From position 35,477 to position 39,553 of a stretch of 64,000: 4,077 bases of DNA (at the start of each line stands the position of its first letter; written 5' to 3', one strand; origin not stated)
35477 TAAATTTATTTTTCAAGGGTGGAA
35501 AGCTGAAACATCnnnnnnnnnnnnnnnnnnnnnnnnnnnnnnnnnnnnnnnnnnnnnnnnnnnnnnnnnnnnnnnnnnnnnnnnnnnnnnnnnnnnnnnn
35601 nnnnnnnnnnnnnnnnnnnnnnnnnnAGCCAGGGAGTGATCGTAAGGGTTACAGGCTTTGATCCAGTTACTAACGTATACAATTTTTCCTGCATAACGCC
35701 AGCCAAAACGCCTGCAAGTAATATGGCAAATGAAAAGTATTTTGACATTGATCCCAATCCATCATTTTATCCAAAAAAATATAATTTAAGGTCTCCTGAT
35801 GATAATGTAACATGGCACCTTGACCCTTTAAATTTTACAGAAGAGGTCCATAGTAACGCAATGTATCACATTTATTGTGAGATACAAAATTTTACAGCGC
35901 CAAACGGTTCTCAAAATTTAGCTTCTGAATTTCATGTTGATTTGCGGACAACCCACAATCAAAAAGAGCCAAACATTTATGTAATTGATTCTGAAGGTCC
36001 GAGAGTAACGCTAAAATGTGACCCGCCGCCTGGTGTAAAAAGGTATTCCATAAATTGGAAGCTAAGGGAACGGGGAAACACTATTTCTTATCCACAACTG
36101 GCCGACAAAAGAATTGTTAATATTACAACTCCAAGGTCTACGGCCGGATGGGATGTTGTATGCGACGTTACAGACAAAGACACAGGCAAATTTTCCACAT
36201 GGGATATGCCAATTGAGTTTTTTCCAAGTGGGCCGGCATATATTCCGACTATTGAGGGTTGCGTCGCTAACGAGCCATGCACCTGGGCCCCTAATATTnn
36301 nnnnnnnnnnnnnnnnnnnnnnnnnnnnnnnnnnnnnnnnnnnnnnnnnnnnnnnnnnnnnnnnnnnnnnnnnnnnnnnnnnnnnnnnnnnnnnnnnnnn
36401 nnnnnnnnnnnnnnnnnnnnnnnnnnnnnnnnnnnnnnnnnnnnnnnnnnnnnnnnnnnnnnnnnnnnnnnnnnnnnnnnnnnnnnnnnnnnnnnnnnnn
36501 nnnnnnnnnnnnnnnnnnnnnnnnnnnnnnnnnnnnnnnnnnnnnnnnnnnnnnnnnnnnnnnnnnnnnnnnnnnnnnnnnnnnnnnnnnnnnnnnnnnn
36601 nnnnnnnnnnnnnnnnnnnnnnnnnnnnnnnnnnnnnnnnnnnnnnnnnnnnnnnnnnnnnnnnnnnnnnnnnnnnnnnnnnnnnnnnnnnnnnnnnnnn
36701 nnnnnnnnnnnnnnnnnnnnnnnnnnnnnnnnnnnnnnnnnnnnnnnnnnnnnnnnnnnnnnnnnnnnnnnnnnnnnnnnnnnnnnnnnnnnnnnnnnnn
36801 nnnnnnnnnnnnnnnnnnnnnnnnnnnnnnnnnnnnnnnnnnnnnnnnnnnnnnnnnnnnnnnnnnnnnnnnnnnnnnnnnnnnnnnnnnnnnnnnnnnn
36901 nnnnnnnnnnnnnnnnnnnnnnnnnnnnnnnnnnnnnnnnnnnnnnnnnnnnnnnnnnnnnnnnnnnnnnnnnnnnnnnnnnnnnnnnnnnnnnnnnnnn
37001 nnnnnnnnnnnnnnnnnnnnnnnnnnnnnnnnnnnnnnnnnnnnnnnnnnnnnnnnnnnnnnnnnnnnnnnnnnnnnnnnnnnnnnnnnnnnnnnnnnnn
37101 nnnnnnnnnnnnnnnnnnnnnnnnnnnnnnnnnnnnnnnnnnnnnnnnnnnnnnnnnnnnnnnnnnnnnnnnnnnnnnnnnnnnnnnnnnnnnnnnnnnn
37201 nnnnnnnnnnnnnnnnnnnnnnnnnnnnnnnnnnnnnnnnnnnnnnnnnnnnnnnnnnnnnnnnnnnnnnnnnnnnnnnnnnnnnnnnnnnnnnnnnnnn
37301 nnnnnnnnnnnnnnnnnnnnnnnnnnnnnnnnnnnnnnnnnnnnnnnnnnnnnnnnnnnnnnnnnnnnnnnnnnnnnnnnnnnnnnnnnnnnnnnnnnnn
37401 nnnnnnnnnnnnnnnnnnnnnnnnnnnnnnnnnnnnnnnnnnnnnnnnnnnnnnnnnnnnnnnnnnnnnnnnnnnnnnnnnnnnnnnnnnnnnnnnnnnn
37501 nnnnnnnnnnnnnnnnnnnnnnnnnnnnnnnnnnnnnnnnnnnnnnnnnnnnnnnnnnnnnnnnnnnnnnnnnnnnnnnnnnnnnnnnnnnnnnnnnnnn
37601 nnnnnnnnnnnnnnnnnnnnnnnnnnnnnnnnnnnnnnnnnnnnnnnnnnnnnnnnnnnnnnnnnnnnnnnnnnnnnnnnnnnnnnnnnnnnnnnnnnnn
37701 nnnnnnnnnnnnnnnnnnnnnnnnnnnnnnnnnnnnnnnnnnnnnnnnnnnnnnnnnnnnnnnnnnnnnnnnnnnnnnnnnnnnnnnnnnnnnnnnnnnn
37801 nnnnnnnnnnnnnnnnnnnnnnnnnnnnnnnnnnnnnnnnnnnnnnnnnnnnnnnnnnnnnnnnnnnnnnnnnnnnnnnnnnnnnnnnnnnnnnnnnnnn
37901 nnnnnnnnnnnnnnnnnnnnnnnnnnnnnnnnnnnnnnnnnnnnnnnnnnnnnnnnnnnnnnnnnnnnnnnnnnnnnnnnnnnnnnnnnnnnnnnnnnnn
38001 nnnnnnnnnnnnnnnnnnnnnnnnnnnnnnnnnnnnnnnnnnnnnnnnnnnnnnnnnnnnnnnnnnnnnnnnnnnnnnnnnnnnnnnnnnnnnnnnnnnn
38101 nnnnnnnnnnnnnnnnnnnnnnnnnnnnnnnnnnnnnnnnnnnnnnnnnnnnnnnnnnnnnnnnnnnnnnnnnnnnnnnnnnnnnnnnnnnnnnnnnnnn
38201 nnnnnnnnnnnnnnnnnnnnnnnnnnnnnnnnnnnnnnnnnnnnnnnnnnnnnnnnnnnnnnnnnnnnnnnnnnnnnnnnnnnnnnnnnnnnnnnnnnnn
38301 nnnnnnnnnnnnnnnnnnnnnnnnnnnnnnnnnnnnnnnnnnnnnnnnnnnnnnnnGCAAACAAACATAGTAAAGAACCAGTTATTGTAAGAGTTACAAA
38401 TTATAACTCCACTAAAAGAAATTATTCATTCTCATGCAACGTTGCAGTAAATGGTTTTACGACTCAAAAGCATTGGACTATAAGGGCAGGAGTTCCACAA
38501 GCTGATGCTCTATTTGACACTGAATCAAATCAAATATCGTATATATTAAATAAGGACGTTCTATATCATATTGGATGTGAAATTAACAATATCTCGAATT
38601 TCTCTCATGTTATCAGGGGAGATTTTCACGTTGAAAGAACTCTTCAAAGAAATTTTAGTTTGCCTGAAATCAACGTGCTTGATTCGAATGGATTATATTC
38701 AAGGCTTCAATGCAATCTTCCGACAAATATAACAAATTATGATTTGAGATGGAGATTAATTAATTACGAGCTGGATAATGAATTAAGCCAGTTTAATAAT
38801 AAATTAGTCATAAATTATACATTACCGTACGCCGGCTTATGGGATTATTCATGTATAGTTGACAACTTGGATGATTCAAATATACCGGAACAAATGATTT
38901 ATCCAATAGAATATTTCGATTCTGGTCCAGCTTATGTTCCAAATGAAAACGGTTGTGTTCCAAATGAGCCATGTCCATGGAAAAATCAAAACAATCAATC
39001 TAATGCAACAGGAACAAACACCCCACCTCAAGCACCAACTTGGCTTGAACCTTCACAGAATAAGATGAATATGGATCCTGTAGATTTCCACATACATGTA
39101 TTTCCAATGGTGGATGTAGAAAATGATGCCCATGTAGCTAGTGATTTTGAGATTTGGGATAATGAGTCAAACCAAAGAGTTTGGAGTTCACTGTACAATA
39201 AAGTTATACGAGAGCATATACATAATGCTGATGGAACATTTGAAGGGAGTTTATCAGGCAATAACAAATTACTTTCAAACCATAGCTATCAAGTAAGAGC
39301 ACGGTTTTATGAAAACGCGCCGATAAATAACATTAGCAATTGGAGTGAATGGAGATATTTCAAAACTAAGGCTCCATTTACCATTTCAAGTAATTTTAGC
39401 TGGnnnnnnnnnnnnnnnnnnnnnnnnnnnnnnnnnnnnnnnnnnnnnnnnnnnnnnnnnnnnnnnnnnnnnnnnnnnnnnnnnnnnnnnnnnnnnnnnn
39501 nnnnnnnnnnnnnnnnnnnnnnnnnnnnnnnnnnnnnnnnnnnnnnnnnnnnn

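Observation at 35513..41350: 1945-aa giant protein combining a triplicated unknown module with a sugar-dehydrogenase-like beta-propeller, a PKD domain, PEGA domains and Cys modules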

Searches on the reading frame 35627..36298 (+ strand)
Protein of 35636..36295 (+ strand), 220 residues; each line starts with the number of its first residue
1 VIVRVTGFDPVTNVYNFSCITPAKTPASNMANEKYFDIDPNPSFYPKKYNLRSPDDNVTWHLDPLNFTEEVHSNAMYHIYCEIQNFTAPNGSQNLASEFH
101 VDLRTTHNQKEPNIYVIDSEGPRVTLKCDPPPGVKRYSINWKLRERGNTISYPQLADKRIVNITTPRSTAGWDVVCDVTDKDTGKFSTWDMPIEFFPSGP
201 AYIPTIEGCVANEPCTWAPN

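Call 13: search_protein_families(library=pfam, proteins=[window:35636-36295:+], max_evalue=10)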
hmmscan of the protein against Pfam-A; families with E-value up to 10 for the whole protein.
seq(220 aa): 3 families
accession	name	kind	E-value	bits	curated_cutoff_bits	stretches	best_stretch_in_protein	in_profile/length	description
PF01410.23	COLFI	-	0.14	11.9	26.2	1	75-120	8-53/233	Fibrillar collagen C-terminal domain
PF18225.7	AbfS_sensor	-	0.22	11.8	26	1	97-121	7-31/65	Sensor histidine kinase (AbfS) sensor domain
PF08608.17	Wyosine_form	-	0.23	12.2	22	1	56-82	25-52/63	Wyosine base formation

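Call 24: search_protein_representatives(alignment_id=A1)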
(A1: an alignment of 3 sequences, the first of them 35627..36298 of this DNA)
Query: 3 sequences, 213 profile positions. Proteins with E-value up to 0.001 (for the whole library): 72; up to 1e-10: 49; up to 1e-30: 28. The best 72 are listed.
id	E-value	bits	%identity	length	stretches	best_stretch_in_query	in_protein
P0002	3.6e-259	870.0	-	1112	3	1-213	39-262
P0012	5.7e-71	255.0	-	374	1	4-211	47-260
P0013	1.1e-56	208.3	-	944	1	1-207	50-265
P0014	5.7e-55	202.7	-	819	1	4-211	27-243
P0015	3.8e-54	200.0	-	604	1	3-209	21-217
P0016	1.2e-53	198.3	-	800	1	4-211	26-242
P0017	4.7e-52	193.1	-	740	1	4-210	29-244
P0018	4.6e-51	189.9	-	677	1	4-211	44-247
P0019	2.5e-49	184.2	-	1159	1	3-211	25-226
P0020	9.6e-49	182.3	-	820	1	3-210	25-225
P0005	1.8e-47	178.2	-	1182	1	3-208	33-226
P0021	2.1e-44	168.1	-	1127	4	1-212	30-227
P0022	8.7e-44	166.1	-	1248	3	1-212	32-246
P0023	6.8e-42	160.0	-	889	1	3-210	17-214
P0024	2.0e-41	158.4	-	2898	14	71-175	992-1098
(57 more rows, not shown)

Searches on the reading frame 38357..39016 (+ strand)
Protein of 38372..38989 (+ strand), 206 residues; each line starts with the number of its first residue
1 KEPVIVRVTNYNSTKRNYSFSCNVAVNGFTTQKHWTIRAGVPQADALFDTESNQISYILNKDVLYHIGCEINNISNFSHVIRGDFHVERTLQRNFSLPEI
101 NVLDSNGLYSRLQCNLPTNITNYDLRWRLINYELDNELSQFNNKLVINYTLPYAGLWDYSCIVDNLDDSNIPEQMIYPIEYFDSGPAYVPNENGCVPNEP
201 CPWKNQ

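Call 13: search_protein_families(library=pfam, proteins=[window:38372-38989:+], max_evalue=10)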
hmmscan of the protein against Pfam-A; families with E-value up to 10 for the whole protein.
seq(206 aa): 0 families

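Call 31: search_solved_structures(query=A2, max_evalue=10, show_alignments=2)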
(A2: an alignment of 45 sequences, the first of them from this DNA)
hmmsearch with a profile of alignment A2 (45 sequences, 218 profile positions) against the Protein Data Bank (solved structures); distinct sequences matched with E-value up to 10: 32.
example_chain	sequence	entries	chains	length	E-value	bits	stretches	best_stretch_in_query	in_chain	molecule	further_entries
2vtu_J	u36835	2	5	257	0.00089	22.1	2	13-46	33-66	MS2 COAT PROTEIN | COAT PROTEIN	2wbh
3tf7_C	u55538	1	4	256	0.032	17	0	99-135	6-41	42F3 Mut7 scFv (42F3 alpha chain, linker, 42F3 beta chain)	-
1f97_A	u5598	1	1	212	0.034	16.9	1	110-148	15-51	JUNCTION ADHESION MOLECULE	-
7raa_A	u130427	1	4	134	0.034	16.9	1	67-125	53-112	Interleukin-2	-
7y9a_A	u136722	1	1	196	0.079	15.7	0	106-149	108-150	Down Syndrome Cell Adhesion Molecules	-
3j6n_K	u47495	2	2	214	0.15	14.8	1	111-171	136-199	Coxsackie and adenovirus receptor | Coxsackievirus and adenovirus receptor homolog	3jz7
3j6o_S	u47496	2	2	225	0.15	14.7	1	111-172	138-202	Coxsackie and adenovirus receptor | Coxsackievirus and adenovirus receptor homolog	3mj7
7w14_E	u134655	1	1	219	0.17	14.6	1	84-170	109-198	Coxsackievirus and adenovirus receptor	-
7vxz_E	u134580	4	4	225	0.19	14.5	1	84-170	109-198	Coxsackievirus and adenovirus receptor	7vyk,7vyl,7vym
3qaz_A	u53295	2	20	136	0.23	14.2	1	68-125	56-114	Interleukin-2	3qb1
3jxa_A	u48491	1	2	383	0.23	14.2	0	105-135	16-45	Contactin 4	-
3kld_A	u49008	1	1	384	0.24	14.2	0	105-135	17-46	Contactin 4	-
4zor_A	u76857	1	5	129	0.24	14.1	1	13-46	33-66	Coat protein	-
2npl_X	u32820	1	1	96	0.26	14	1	110-170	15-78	Coxsackievirus and Adenovirus Receptor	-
4h1l_G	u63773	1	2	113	0.3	13.8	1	100-138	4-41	Ani2.3 TCR A chain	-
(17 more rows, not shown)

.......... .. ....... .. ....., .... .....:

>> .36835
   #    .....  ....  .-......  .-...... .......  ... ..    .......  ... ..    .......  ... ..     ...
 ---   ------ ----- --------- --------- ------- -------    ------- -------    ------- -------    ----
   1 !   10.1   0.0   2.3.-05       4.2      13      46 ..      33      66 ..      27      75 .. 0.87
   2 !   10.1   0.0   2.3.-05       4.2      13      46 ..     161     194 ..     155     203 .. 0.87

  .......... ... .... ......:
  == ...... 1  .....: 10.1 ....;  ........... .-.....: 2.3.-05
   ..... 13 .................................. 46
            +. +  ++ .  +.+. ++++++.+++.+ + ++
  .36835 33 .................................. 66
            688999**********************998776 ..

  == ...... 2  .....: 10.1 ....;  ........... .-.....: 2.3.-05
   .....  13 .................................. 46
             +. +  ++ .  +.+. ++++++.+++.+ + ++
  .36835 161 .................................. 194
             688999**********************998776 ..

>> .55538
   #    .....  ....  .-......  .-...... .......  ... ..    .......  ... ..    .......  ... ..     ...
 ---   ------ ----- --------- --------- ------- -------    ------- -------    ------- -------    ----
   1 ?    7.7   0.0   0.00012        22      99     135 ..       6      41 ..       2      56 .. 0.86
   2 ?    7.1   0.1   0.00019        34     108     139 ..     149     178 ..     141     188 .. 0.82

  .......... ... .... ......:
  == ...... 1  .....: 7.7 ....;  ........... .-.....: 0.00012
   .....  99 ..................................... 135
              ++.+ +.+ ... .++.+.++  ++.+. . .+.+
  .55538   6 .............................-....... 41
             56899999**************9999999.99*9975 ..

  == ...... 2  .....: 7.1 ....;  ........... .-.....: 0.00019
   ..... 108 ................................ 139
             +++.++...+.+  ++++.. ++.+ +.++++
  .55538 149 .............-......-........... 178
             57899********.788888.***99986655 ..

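Call 32: search_protein_families(library=pfam, alignment_id=A2, max_evalue=1)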
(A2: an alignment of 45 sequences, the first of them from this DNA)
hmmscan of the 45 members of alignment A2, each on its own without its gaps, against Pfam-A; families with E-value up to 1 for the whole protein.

A. member 1, seq(220 aa): 0 families

B. families by the number of members that match (of 45 scanned): 21 families
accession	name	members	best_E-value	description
PF18614.7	RNase_II_C_S1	5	0.013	RNase II-type exonuclease C-terminal S1 domain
PF00801.26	PKD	3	0.0044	PKD domain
PF13927.12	Ig_3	2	0.02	Immunoglobulin domain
PF10604.15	Polyketide_cyc2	2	0.022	Polyketide cyclase / dehydrase and lipid transport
PF00127.26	Copper-bind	2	0.12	Copper binding proteins, plastocyanin/azurin family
PF05345.18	He_PIG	1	0.0047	Putative Ig domain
PF13473.12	Cupredoxin_1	1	0.0052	Cupredoxin-like domain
PF13895.12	Ig_2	1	0.037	Immunoglobulin domain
PF23560.1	GBD_Hemicentin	1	0.067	Hemicentin galactose-binding domain-like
PF25784.1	BigA_N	1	0.074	BigA and YdbA N-terminal beta barrel domain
PF22508.2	InlJ_IG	1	0.088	Internalin J, Immunoglobulin-like domain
PF07686.23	V-set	1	0.12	Immunoglobulin V-set domain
PF21702.3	GLGE_C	1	0.13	GLGE, C-terminal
PF00147.23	Fibrinogen_C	1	0.13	Fibrinogen beta and gamma chains, C-terminal globular domain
PF01410.23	COLFI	1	0.16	Fibrillar collagen C-terminal domain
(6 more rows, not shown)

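Call 39: predict_structure(alignment_id=A2)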
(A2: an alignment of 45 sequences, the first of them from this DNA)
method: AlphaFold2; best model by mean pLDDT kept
length: 220 residues; sequences in the alignment: 45
mean_pLDDT: 91.7   pTM: 0.86
mean pLDDT of the five models: 91.7, 91.5, 91.3, 90.8, 90.7
residues with pLDDT >= 90: 177; 70-90: 28; 50-70: 7; < 50: 8
segments of 3 or more residues with pLDDT < 50: 212-214, 216-220
pLDDT, mean of each block of 10 residues (from residue 1): 79 95 96 93 94 97 97 95 90 92 96 98 96 96 98 97 97 90 96 96 82 46
secondary structure, 60 per line:
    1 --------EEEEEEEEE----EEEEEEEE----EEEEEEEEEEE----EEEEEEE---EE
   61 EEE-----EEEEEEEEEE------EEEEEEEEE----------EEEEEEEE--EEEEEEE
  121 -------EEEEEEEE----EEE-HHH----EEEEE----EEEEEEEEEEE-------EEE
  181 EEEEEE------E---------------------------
elements in order: E9-17 E22-29 E34-44 E49-55 E59-63 E69-78 E85-93 E104-111 E114-120 E128-135 E140-142 E151-155 E160-170 E178-186

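Call 44: fold_search(model_id=the predicted structure, library=pdb)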
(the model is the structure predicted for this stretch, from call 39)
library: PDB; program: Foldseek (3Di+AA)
matches with E <= 10: 1629; with E <= 0.001: 143
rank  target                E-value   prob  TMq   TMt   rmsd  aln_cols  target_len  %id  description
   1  2vkx_E                6.7e-06  1.00  0.28  0.30  19.2       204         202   11  Human NCAM, FN3 domains 1 and 2, M610R mutant (released 2008-02-26)
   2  6weo_X                8.6e-06  1.00  0.26  0.29  15.6       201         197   14  IL-22 Signaling Complex with IL-22R1 and IL-10Rbeta (released 2021-04-28)
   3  6weo_3                1.1e-05  1.00  0.27  0.30  15.6       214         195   14  IL-22 Signaling Complex with IL-22R1 and IL-10Rbeta (released 2021-04-28)
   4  9eza_B                1.2e-05  1.00  0.26  0.28  16.8       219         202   14  Interleukin-31 Receptor D1D2 in complex with Nemolizumab derived scFv (released 2025-07-16)
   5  6weo_O                1.3e-05  1.00  0.28  0.31  16.1       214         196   13  IL-22 Signaling Complex with IL-22R1 and IL-10Rbeta (released 2021-04-28)
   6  6weo_0                1.3e-05  1.00  0.27  0.30  15.4       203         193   14  IL-22 Signaling Complex with IL-22R1 and IL-10Rbeta (released 2021-04-28)
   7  1qg3_A                2.1e-05  1.00  0.28  0.31  19.8       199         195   14  CRYSTAL STRUCTURE OF A TANDEM PAIR OF FIBRONECTIN TYPE III DOMAINS FROM THE CYTOPLASMIC TAIL OF INTEGRIN ALPHA6 BETA4 (released 1999-08-20)
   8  3f7p_D                2.4e-05  1.00  0.30  0.33  19.8       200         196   13  Crystal structure of a complex between integrin beta4 and plectin (released 2009-03-10)
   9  9eza_D                2.4e-05  1.00  0.28  0.30  16.7       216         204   14  Interleukin-31 Receptor D1D2 in complex with Nemolizumab derived scFv (released 2025-07-16)
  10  8k35_A                3.3e-05  1.00  0.31  0.09  18.4       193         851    7  Structure of the bacteriophage lambda tail tip complex (released 2023-11-15)
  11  1qg3_B                3.3e-05  1.00  0.30  0.34  19.8       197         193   13  CRYSTAL STRUCTURE OF A TANDEM PAIR OF FIBRONECTIN TYPE III DOMAINS FROM THE CYTOPLASMIC TAIL OF INTEGRIN ALPHA6 BETA4 (released 1999-08-20)
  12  2vkx_B                3.5e-05  1.00  0.25  0.28  19.0       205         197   12  Human NCAM, FN3 domains 1 and 2, M610R mutant (released 2008-02-26)
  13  8xci_F                3.7e-05  1.00  0.28  0.19  16.5       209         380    6  Open state of central tail fiber of bacteriophage lambda upon binding to LamB (released 2024-05-01)
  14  7ne1_B                3.9e-05  1.00  0.30  0.22  19.2       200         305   15  Structure of the complex between Netrin-1 and its receptor Neogenin (released 2021-03-31)
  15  5fn6                  4.3e-05  1.00  0.27  0.24  17.7       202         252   14  Crystal structure of human CD45 extracellular region, domains d1-d3 (released 2016-03-23)
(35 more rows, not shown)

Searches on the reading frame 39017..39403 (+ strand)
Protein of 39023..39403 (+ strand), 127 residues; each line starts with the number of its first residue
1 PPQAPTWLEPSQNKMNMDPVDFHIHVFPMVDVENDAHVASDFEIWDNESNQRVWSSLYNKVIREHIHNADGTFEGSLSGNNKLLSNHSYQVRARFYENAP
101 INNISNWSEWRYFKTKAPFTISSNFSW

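Call 13: search_protein_families(library=pfam, proteins=[window:39023-39403:+], max_evalue=10)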
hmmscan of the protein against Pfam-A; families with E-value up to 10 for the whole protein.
seq(127 aa): 1 family
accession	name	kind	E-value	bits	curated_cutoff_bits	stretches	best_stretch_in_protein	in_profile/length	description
PF25788.1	Ig_Rha78A_N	-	0.082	13.6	27.4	1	81-115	69-101/105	Rha78A-like, N-terminal immunoglobulin domain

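Call 36: search_solved_structures(query=A3, max_evalue=10, show_alignments=3)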
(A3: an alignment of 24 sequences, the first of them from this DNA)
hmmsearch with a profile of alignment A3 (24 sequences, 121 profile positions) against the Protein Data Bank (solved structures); distinct sequences matched with E-value up to 10: 21.
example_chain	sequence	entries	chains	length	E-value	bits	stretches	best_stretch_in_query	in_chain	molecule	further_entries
6dg5_B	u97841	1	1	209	0.013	18.8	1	83-114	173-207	Interleukin-2 receptor subunit beta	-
3qaz_B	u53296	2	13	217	0.1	16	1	81-116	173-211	Interleukin-2 receptor subunit beta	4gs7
2b5i_B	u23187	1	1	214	0.1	15.9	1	81-116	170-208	Interleukin-2 receptor beta chain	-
9kmc_B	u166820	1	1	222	0.11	15.8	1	81-116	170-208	Interleukin-2 receptor subunit beta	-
2erj_B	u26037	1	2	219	0.12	15.8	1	81-117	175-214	Interleukin-2 receptor beta chain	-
7s2s_B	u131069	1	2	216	0.12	15.7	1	81-115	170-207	Interleukin-2 receptor subunit beta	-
5m5e_B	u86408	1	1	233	0.13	15.6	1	81-116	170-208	Interleukin-2 receptor subunit beta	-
4nkq_A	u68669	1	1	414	0.33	14.3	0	82-113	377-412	Cytokine receptor common subunit beta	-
1gh7_A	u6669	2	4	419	0.34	14.3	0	82-112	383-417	CYTOKINE RECEPTOR COMMON BETA CHAIN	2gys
1a22_B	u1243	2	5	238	0.35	14.2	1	82-112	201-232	GROWTH HORMONE RECEPTOR | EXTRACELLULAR DOMAIN HUMAN GROWTH HORMONE RECEPTOR (1-238)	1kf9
4qqv_A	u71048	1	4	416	0.35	14.2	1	79-110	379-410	Interleukin-3 receptor class 2 subunit beta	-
3hhr_B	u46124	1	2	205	0.38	14.1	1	82-111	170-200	HUMAN GROWTH HORMONE RECEPTOR (hGHbp)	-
1hwg_B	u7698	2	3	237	0.43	13.9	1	82-112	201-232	GROWTH HORMONE BINDING PROTEIN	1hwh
8tld_B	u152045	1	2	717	0.44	13.9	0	82-114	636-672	Cytokine receptor common subunit beta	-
1axi_B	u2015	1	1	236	0.47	13.8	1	82-111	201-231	GROWTH HORMONE RECEPTOR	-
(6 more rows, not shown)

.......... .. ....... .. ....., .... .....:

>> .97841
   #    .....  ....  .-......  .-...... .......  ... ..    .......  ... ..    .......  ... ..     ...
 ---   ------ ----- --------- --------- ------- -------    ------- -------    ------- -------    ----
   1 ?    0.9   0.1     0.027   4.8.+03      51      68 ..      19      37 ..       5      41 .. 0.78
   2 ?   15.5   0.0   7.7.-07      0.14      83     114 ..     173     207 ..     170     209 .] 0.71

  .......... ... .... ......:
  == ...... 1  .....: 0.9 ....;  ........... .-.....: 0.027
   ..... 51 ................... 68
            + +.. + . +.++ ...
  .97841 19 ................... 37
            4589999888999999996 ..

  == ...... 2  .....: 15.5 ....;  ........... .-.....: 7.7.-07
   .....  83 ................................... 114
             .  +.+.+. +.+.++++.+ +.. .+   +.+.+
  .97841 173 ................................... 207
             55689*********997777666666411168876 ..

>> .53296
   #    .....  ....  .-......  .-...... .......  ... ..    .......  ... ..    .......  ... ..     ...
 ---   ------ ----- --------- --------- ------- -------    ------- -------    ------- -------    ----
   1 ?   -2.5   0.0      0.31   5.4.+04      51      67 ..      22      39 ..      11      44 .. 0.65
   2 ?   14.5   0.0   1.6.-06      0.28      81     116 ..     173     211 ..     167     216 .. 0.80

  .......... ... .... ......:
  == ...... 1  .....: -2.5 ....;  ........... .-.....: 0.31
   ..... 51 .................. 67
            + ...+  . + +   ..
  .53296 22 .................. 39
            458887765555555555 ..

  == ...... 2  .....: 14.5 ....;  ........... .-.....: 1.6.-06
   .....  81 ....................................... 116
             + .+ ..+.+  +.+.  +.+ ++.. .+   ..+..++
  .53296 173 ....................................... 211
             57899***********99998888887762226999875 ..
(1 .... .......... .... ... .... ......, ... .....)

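Call 37: search_protein_families(library=pfam, alignment_id=A3, max_evalue=1)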
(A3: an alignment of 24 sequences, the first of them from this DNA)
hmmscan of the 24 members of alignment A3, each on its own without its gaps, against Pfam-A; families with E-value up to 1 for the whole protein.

A. member 1, seq(125 aa): 1 family
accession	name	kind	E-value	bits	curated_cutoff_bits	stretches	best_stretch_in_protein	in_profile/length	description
PF25788.1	Ig_Rha78A_N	-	0.08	13.7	27.4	1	83-117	69-101/105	Rha78A-like, N-terminal immunoglobulin domain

B. families by the number of members that match (of 24 scanned): 11 families
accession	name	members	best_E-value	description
PF25788.1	Ig_Rha78A_N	13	8.1e-05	Rha78A-like, N-terminal immunoglobulin domain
PF16656.11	Pur_ac_phosph_N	7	0.00018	Purple acid Phosphatase, N-terminal domain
PF13585.12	CHU_C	1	0.0021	CHU_C Type IX secretion signal domain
PF23912.1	DUF7254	1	0.011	Domain of unknown function (DUF7254)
PF16300.11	WD40_4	1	0.012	Type of WD40 repeat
PF22900.2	UCH_UBL1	1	0.017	Ubiquitin carboxyl-terminal hydrolases, Ubiquitin-like 1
PF22791.1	DUF7011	1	0.05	Domain of unknown function (DUF7011)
PF11528.13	DUF3224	1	0.091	Protein of unknown function (DUF3224)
PF04390.17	LptE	1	0.17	Lipopolysaccharide-assembly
PF07122.16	VLPT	1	0.23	Variable length PCR target protein (VLPT)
PF19596.4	DUF6101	1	0.24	Family of unknown function (DUF6101)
